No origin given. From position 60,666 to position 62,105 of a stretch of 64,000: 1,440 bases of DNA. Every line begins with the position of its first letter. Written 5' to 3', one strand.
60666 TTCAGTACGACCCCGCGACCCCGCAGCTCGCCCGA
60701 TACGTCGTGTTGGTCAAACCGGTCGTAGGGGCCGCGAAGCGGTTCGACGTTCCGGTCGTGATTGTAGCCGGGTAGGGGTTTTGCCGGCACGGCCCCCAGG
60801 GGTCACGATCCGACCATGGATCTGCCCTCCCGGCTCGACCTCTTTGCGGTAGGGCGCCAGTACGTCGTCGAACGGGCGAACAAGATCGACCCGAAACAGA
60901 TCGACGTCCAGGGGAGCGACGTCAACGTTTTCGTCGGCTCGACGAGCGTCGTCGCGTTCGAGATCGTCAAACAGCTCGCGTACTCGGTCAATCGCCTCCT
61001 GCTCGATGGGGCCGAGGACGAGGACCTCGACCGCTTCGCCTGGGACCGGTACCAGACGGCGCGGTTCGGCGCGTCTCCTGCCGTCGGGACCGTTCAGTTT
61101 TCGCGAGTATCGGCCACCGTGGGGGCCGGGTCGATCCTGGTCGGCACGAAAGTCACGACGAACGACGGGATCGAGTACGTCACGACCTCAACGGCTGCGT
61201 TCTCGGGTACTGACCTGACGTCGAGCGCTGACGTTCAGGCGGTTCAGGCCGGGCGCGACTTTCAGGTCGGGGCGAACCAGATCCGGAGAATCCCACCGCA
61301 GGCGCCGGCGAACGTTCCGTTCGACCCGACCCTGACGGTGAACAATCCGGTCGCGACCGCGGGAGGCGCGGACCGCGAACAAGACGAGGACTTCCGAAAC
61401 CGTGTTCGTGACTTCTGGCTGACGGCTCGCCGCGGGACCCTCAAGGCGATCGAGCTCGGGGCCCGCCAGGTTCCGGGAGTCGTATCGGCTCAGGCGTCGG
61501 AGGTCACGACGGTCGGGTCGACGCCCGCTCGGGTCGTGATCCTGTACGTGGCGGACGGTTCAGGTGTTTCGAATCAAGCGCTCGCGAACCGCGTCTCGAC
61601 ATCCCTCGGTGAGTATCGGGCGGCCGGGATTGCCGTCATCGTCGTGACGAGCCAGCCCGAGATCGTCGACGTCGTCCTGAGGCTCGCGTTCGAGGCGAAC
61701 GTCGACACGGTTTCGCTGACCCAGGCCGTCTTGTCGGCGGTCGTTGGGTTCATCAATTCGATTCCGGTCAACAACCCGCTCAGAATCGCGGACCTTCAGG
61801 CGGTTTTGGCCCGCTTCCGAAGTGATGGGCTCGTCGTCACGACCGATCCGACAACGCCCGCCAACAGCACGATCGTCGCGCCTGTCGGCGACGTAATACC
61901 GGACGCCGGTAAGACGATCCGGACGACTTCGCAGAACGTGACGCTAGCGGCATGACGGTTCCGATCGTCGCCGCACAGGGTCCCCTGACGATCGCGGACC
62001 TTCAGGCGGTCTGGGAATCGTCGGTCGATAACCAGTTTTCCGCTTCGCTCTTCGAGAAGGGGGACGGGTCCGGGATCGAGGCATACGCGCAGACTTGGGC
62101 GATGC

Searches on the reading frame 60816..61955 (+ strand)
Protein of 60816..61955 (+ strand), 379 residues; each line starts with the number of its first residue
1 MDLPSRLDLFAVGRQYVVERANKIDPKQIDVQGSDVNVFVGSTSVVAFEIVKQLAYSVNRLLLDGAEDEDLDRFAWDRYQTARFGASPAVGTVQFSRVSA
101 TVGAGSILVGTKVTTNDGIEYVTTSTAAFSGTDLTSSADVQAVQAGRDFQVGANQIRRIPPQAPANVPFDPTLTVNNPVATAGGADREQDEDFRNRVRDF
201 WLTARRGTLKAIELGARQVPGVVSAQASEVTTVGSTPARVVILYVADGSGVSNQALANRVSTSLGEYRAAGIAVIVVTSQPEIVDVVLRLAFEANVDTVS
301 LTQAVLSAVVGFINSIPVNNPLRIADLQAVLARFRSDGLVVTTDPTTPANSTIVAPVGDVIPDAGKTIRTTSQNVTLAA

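Call 9: search_protein_families(library=pfam, proteins=[window:60816-61955:+])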
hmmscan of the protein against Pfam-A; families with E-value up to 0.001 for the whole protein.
window:60816-61955:+ (379 aa): 1 family
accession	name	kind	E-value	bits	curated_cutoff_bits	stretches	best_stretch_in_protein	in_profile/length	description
PF04865.19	Baseplate_J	-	8e-23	81.5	21.1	1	68-325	2-250/255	Baseplate J-like protein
